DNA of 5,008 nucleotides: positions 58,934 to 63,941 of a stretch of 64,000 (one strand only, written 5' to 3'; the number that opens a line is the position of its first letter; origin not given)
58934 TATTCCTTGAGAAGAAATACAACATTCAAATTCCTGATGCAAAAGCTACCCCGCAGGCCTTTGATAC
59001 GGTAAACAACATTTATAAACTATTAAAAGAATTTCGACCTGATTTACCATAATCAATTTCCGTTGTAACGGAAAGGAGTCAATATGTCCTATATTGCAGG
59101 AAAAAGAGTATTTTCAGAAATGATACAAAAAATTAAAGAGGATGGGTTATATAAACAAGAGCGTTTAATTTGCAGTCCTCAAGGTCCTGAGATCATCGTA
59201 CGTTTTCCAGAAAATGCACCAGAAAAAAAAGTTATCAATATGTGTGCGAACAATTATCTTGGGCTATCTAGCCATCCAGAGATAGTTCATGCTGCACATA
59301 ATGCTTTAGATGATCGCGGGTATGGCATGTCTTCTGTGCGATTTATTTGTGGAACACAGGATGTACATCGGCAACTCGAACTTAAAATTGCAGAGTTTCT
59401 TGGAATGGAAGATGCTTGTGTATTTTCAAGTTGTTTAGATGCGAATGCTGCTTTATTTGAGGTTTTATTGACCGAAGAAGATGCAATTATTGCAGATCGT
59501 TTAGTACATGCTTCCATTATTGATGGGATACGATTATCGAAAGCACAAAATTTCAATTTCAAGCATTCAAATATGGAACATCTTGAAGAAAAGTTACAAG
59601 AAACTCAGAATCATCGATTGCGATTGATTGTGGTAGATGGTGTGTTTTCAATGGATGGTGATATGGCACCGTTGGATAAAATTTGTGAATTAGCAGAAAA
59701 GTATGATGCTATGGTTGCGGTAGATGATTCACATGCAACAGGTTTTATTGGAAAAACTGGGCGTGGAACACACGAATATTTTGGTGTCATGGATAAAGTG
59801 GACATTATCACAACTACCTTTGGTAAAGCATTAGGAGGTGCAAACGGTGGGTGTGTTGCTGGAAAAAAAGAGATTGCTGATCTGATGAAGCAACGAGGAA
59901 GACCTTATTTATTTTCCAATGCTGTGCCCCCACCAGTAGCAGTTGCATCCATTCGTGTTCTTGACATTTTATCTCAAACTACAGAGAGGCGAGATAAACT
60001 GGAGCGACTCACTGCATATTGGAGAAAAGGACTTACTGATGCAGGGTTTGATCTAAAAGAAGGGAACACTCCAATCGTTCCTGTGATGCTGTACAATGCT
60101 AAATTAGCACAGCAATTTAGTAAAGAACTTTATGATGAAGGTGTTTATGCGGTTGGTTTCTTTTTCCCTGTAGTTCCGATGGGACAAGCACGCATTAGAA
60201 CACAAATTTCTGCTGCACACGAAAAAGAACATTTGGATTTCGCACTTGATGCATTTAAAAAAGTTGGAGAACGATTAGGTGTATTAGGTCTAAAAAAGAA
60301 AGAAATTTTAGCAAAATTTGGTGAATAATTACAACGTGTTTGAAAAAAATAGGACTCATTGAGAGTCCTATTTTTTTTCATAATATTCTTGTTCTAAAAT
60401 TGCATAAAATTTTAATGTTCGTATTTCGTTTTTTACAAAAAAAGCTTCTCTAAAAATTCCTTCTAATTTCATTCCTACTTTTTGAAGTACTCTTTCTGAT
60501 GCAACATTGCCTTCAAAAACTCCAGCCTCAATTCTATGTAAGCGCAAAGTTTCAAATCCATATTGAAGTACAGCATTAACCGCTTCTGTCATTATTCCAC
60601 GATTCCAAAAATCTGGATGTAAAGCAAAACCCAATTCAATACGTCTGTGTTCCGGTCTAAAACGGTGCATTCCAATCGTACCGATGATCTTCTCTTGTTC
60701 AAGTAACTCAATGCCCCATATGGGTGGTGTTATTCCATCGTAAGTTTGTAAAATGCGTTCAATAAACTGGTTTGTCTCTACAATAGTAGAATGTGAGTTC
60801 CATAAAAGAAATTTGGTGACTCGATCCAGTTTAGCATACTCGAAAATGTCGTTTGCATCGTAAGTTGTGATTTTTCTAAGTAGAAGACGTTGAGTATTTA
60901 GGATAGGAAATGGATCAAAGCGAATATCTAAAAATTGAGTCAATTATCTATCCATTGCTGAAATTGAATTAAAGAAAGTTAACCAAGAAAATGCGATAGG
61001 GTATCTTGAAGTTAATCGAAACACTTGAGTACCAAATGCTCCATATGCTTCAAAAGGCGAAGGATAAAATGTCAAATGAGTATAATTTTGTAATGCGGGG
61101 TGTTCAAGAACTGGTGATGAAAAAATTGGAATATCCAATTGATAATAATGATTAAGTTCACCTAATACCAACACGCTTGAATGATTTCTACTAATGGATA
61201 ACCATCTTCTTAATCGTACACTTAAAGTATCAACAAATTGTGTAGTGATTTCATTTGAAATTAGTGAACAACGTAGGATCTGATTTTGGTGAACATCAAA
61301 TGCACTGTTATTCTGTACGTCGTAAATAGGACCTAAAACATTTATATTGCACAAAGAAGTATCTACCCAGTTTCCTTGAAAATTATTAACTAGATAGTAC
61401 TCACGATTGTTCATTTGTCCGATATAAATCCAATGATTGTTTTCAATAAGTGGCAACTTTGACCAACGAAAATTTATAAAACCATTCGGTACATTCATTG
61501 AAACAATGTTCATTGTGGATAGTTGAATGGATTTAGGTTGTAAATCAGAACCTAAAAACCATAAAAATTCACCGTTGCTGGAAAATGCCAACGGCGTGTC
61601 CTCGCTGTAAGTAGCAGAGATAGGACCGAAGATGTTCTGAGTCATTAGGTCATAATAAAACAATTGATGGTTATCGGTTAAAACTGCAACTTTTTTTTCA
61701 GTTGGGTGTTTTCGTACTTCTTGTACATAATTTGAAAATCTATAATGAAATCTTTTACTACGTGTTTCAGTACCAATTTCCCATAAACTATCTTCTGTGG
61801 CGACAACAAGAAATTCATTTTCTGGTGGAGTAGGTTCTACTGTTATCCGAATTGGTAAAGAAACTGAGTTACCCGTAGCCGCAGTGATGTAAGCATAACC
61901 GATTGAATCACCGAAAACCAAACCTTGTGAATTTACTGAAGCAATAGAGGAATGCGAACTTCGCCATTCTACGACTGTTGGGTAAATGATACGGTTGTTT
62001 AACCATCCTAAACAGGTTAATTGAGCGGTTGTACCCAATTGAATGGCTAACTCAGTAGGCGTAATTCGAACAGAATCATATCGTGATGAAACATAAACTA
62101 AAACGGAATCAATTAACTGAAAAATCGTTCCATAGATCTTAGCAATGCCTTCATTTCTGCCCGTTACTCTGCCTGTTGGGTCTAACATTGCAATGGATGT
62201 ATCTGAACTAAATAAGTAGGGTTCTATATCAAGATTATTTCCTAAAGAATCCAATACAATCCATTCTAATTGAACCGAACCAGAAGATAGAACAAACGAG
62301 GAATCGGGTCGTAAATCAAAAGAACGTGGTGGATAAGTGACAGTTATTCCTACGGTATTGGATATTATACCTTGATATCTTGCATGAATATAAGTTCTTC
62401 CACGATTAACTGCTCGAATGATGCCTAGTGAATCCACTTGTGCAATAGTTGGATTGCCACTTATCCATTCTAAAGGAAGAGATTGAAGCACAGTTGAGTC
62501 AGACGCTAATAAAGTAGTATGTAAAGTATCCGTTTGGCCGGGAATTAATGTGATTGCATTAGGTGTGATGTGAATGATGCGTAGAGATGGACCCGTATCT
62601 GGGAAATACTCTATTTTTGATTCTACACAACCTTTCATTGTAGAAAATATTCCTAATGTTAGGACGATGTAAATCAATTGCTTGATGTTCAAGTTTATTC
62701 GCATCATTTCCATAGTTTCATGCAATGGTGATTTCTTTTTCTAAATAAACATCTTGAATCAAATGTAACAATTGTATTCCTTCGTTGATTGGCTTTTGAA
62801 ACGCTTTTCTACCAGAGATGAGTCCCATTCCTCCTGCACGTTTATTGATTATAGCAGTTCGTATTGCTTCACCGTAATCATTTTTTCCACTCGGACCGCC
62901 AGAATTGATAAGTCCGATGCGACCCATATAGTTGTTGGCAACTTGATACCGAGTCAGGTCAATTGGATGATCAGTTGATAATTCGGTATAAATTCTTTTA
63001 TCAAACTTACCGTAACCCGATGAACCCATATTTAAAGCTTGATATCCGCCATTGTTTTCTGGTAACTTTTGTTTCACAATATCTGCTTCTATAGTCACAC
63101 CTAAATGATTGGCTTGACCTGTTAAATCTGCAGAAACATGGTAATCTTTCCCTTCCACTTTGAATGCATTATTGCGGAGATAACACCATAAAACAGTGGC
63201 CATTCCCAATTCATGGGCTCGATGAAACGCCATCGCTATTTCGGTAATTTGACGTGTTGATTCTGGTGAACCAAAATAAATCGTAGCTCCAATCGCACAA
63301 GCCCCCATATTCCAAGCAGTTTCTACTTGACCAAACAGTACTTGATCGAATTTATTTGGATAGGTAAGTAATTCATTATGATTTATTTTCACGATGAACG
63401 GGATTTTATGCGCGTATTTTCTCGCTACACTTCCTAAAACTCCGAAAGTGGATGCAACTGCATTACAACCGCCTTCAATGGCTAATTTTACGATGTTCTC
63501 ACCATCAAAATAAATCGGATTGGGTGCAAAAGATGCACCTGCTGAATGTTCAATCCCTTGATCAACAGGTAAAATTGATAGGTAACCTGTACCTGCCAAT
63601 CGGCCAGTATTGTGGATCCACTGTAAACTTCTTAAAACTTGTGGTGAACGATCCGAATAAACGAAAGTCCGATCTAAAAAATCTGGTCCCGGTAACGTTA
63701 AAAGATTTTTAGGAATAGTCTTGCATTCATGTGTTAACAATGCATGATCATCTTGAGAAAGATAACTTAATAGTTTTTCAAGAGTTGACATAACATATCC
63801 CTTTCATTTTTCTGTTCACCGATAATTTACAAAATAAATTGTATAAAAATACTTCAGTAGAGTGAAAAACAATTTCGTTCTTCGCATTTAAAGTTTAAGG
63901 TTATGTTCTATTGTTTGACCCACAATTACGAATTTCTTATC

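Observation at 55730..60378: Short-chain adenylating enzyme + dedicated carrier protein + second Kbl-like alpha-oxoamine synthase, facing a first Kbl paralog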

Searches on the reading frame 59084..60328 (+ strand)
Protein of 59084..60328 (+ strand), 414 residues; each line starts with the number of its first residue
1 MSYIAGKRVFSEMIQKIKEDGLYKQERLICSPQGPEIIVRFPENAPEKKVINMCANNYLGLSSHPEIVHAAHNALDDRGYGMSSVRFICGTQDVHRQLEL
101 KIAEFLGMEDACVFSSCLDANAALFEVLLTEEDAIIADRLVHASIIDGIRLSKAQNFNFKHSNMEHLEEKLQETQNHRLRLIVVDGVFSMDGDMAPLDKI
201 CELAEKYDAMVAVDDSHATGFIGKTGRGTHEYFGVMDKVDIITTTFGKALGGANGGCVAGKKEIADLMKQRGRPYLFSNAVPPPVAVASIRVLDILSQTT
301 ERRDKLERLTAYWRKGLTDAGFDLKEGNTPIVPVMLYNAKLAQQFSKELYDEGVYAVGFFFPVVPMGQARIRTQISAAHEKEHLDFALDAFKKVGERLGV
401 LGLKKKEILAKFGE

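Call 3: search_protein_families(library=pfam, proteins=[window:59084-60328:+], max_evalue=0.01)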
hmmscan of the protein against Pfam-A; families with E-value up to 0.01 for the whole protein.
window:59084-60328:+ (414 aa): 7 families
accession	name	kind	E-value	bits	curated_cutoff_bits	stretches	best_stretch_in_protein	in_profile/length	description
PF00155.27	Aminotran_1_2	-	5.3e-62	210.5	19.7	1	48-390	1-360/361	Aminotransferase class I and II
PF01212.27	Beta_elim_lyase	-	2.9e-06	27.3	27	1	93-357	32-238/288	Beta-eliminating lyase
PF01053.26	Cys_Met_Meta_PP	-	3.3e-05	23.1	27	1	95-223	54-182/381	Cys/Met metabolism PLP-dependent enzyme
PF00266.25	Aminotran_5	-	3.8e-05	23.3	21.5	1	92-218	42-179/371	Aminotransferase class-V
PF00464.25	SHMT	-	7.6e-05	21.9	27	1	163-273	148-256/399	Serine hydroxymethyltransferase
PF01276.26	OKR_DC_1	-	0.0017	17.7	27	0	120-218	94-207/417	Orn/Lys/Arg decarboxylase, major domain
PF01041.23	DegT_DnrJ_EryC1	-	0.0018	18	19.8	1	95-259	26-185/360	DegT/DnrJ/EryC1/StrS aminotransferase family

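Call 4: search_protein_families(library=ncbifam, proteins=[window:59084-60328:+], max_evalue=0.01)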
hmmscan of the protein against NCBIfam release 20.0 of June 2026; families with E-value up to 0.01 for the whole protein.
window:59084-60328:+ (414 aa): 30 families (the best 25 are shown)
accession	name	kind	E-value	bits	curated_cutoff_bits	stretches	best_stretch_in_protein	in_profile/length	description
NF005394.0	PRK06939.1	equivalog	1.7e-177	590.1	460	1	10-400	9-396/397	glycine C-acetyltransferase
TIGR01822.1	2am3keto_CoA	equivalog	6.5e-175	581.7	493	1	12-401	7-393/393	glycine C-acetyltransferase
TIGR01825.1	gly_Cac_T_rel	subfamily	1.9e-132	441.6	535.4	1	12-401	3-385/385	BioF/Kbl family PLP-dependent acyltransferase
TIGR00858.1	bioF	equivalog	1.3e-113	379.4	426.45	1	47-391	20-364/365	8-amino-7-oxononanoate synthase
NF047600.1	SerpalmtaseCFB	equivalog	2.6e-101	339.2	640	1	12-399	13-393/395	serine palmitoyltransferase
NF047599.1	SerpalmtaseBetaP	equivalog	6e-87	291.9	500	1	47-398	42-393/394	serine palmitoyltransferase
TIGR01821.1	5aminolev_synth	equivalog_domain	7.6e-83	278.6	338.55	1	8-399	5-398/402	5-aminolevulinate synthase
NF047603.1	SerpalmtaseAlphaP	equivalog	5.9e-70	235.9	670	1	48-401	45-399/399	serine palmitoyltransferase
NF005526.0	PRK07179.1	equivalog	1e-60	205.5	428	1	44-396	50-397/407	alpha-hydroxyketone-type quorum-sensing autoinducer synthase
NF005697.0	PRK07505.1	subfamily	7.6e-47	159.8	342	1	44-393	44-397/405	hypothetical protein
NF004608.1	PRK05937.1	equivalog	1.2e-37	129.6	399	1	49-385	3-336/366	8-amino-7-oxononanoate synthase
NF000586.1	PRK00011.1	subfamily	3.5e-09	35.9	335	1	116-321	86-294/404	serine hydroxymethyltransferase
TIGR03576.1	pyridox_MJ0158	hypoth_equivalog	4.2e-07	29.4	304.45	1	140-315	106-268/346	TIGR03576 family pyridoxal phosphate-dependent enzyme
TIGR01328.1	met_gam_lyase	equivalog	5.3e-07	28.8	549.7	1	96-297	62-257/391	methionine gamma-lyase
TIGR00713.1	hemL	equivalog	1.8e-06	26.9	527.3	1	160-394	178-419/423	glutamate-1-semialdehyde 2,1-aminomutase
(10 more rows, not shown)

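Call 17: search_solved_structures(query=window:59084-60328:+, max_evalue=1e-20, show_alignments=2)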
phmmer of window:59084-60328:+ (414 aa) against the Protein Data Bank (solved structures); distinct sequences matched with E-value up to 1e-20: 51.
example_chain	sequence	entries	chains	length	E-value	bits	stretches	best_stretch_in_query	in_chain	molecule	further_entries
7v58_A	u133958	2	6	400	3.3e-137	460.8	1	10-400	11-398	2-amino-3-ketobutyrate coenzyme A ligase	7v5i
7bxp_A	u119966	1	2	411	4.9e-135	453.7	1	14-401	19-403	2-amino-3-ketobutyrate coenzyme A ligase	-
7bxq_A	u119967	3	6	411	3.4e-134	450.9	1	14-401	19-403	2-amino-3-ketobutyrate coenzyme A ligase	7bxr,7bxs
1fc4_A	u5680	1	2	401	3.6e-134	450.8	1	14-401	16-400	2-AMINO-3-KETOBUTYRATE CONENZYME A LIGASE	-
3tqx_A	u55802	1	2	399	4.4e-134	450.6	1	12-400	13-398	2-amino-3-ketobutyrate coenzyme A ligase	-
7poa_A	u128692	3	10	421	8.2e-98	331.1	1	11-401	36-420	8-amino-7-oxononanoate synthase/2-amino-3-ketobutyrate coenzyme A ligase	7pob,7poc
8s1y_A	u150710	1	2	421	3e-97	329.3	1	11-401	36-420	8-amino-7-oxononanoate synthase/2-amino-3-ketobutyrate coenzyme A ligase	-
8guh_A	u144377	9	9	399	3.2e-72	246.9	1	12-397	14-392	Serine palmitoyltransferase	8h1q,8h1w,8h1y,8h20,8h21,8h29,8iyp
3a2b_A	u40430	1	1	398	3.3e-72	246.8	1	12-397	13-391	Serine palmitoyltransferase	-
1dj9_A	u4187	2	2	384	2.2e-60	207.9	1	46-390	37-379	8-AMINO-7-OXONONANOATE SYNTHASE | 8-AMINO-7-OXONANOATE SYNTHASE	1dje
7x98_A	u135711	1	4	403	6.8e-60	206.3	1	41-400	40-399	5-aminolevulinate synthase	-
8dle_A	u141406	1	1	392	7e-60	206.2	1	46-391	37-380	8-amino-7-oxononanoate synthase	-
7u7h_A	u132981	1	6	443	7.1e-60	206.2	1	48-398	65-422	7-keto-8-aminopelargonate synthetase-like enzyme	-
1bs0_A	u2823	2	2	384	7.7e-60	206.1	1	46-390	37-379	PROTEIN (8-AMINO-7-OXONANOATE SYNTHASE) | 8-amino-7-oxononanoate synthase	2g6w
2x8u_A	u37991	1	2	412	3e-56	194.3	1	48-401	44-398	SERINE PALMITOYLTRANSFERASE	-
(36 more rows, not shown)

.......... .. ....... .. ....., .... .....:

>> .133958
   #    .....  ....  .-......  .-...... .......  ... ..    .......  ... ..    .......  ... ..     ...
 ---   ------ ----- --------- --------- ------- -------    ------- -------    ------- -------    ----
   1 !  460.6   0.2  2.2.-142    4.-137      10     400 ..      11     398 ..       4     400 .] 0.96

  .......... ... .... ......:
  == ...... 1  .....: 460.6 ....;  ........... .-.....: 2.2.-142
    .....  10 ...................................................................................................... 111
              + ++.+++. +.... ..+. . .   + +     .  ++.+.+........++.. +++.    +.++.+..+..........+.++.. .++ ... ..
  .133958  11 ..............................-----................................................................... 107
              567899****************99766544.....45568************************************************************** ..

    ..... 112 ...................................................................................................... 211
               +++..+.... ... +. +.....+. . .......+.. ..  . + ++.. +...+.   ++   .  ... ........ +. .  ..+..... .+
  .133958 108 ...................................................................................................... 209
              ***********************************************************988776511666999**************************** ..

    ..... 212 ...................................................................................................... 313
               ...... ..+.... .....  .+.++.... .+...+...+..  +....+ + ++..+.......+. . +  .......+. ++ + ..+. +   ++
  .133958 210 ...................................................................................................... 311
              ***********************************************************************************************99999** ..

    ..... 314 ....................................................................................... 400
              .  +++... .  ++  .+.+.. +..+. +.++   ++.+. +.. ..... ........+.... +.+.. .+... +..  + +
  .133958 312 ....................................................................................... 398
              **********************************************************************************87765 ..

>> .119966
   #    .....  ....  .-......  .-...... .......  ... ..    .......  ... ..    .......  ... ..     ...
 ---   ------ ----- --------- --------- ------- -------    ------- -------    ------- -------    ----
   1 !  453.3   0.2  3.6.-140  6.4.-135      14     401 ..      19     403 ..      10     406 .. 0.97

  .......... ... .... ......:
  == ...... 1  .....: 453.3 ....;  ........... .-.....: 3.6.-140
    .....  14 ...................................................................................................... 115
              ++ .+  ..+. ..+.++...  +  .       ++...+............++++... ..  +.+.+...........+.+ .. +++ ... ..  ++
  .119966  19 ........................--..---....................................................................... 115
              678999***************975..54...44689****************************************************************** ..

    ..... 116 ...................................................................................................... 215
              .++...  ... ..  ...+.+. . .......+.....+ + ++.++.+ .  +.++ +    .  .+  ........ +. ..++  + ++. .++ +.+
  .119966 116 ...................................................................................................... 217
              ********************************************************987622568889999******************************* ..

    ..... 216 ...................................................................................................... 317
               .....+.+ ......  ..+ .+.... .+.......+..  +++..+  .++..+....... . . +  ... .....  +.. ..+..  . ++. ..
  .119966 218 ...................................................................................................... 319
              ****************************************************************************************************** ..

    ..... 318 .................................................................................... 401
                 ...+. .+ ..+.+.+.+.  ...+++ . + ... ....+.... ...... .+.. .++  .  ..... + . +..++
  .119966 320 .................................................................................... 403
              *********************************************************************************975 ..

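Call 39: find_related_loci(query=window:59084-60328:+, collection=metagenome_contigs, flank=6000)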
Query window:59084-60328:+ (414 aa) in metagenome_contigs; peptide patterns used: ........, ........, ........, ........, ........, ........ (x = any residue, [..] = any of these).
326 stretches matched a pattern; 58 encode a relative of the query (tblastn E <= 1e-3); 58 distinct loci.
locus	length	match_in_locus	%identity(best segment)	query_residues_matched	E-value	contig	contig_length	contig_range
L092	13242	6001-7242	77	1-414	0e+0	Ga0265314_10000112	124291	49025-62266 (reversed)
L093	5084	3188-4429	79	1-414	0e+0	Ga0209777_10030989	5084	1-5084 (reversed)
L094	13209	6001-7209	67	7-409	0e+0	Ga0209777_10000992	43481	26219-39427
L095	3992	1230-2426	67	14-412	0e+0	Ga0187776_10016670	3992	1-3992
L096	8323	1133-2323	66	14-410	0e+0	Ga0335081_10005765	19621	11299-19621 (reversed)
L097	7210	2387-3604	66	7-412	0e+0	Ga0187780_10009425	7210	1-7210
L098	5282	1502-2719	64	7-412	0e+0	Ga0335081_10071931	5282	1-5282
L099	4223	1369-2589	65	7-413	0e+0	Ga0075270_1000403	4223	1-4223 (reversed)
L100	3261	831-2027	66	14-412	0e+0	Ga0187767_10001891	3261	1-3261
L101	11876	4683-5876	66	14-411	0e+0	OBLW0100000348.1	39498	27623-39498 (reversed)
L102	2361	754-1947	66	14-411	0e+0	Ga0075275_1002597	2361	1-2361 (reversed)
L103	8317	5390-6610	65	7-413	0e+0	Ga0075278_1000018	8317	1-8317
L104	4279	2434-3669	64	1-411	0e+0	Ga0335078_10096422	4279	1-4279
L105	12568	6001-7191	65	14-410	0e+0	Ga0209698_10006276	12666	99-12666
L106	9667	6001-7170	60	7-401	9e-165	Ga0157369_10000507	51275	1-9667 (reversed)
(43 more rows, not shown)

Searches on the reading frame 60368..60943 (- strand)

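Call 3: search_protein_families(library=pfam, proteins=[window:60368-60943:-], max_evalue=0.01)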
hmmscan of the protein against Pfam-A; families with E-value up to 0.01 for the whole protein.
window:60368-60943:- (191 aa): 4 families
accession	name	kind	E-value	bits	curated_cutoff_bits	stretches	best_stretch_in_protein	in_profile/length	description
PF13302.13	Acetyltransf_3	-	1.9e-34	119.8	25.4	1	19-159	1-138/138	Acetyltransferase (GNAT) domain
PF00583.31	Acetyltransf_1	-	5.8e-14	52.8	20.7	1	73-158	32-116/116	Acetyltransferase (GNAT) family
PF13420.13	Acetyltransf_4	-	9.8e-13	48.8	24.3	1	22-173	1-149/155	Acetyltransferase (GNAT) domain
PF13508.13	Acetyltransf_7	-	0.0035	18.1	27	1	82-128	10-55/84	Acetyltransferase (GNAT) domain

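Call 4: search_protein_families(library=ncbifam, proteins=[window:60368-60943:-], max_evalue=0.01)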
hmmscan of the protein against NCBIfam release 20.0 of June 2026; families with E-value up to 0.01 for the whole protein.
window:60368-60943:- (191 aa): 9 families
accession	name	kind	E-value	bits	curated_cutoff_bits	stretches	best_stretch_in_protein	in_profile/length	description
NF011709.0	PRK15130.1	equivalog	3.7e-10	39.9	218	1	87-190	69-172/186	spermidine N1-acetyltransferase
TIGR03585.1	PseH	equivalog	5.2e-09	36.4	93.1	1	81-173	57-148/156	UDP-4-amino-4,6-dideoxy-N-acetyl-beta-L-altrosamine N-acetyltransferase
NF007539.0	PRK10151.1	equivalog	8.2e-09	35.3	184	1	80-182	72-174/179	50S ribosomal protein L7/L12-serine acetyltransferase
NF008072.0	PRK10809.1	equivalog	4.7e-08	33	190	1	96-188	99-191/194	ribosomal protein S5-alanine N-acetyltransferase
NF040702.1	ileS_w_GNAT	exception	2.7e-07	28.6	1999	1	14-182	281-435/1100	isoleucine--tRNA ligase, N-acetyltransferase domain-containing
NF000485.1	TlmB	exception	9.7e-07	28.3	625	1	45-163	31-146/292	bleomycin family antibiotic N-acetyltransferase TlmB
NF007527.0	PRK10140.1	equivalog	0.0001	22.2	236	1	96-166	73-144/162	N-acetyltransferase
NF000483.1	BlmB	exception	0.0015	18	625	1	104-159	95-150/301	bleomycin family antibiotic N-acetyltransferase BlmB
NF000225.3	AAC_6p_Strep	exception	0.0032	17.4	250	1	81-166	46-132/156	aminoglycoside 6'-N-acetyltransferase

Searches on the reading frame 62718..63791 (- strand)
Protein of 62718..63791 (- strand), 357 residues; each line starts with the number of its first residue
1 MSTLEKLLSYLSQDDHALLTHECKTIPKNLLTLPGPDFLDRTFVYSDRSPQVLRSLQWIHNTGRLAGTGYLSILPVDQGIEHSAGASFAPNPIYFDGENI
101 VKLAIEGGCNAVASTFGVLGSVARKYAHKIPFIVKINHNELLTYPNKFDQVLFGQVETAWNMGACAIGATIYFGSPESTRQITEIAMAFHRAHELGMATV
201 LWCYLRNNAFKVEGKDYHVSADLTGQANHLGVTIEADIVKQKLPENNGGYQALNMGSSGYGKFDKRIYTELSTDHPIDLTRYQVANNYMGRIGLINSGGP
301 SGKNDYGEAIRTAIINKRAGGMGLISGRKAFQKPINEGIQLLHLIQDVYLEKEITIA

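Call 88: search_protein_families(library=pfam, proteins=[window:62718-63791:-], max_evalue=0.0001)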
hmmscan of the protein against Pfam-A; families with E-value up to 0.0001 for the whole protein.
window:62718-63791:- (357 aa): 1 family
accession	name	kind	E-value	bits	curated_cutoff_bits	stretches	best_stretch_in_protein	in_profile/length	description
PF01791.15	DeoC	-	2.4e-61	207.7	23.8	1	72-333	2-229/229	DeoC/LacD family aldolase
